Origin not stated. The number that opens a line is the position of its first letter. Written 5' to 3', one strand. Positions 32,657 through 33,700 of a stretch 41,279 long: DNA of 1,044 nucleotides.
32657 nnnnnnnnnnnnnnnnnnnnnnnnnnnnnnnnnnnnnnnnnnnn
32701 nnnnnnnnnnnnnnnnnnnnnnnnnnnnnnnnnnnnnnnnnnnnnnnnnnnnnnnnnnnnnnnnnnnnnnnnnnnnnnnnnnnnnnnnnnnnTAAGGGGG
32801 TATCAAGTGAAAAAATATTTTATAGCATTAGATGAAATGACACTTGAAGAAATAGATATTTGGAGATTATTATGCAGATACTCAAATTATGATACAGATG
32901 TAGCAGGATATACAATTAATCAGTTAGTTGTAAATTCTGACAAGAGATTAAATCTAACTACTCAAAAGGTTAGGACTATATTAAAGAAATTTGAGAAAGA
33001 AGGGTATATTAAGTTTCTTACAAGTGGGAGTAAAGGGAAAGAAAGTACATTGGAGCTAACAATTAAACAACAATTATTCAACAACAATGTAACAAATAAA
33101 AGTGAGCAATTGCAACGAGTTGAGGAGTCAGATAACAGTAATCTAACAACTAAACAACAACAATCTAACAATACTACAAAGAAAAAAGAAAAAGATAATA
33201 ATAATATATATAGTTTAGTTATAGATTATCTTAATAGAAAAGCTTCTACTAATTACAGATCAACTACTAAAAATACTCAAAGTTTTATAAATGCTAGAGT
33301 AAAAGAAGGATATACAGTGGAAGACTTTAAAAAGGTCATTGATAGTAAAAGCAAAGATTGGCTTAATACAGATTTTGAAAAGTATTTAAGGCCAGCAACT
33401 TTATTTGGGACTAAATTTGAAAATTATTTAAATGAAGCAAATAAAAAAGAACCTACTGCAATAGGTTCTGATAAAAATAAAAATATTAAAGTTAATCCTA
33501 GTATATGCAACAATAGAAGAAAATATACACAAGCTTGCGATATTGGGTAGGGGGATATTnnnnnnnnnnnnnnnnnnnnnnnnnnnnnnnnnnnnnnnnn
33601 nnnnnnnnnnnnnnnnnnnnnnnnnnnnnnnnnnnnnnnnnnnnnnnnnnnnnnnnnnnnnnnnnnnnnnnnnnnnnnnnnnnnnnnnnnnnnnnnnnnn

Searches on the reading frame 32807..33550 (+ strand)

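Call 6: search_protein_families(library=phrogs, proteins=[window:32807-33550:+], max_evalue=0.001)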
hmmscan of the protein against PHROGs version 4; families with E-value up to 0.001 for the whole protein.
window:32807-33550:+ (247 aa): 7 families
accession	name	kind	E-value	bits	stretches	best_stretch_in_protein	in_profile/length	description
phrog_428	-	DNA, RNA and nucleotide metabolism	1.9e-42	147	1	45-217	134-317/455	replication initiation protein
phrog_1163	-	unknown function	8.1e-31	108.7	1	85-223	126-263/273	-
phrog_20981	-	unknown function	1.4e-22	81.7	1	97-227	137-269/293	-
phrog_22793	-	unknown function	8.8e-14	52.5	1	136-233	60-158/177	-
phrog_1701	-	DNA, RNA and nucleotide metabolism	2.5e-13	51.5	1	92-216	177-307/323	DnaD-like helicase loader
phrog_16167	-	DNA, RNA and nucleotide metabolism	9.7e-05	23.2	1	97-217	147-275/315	replication initiation protein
phrog_186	-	DNA, RNA and nucleotide metabolism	9.8e-05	23.2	1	14-180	39-199/308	DnaD-like helicase loader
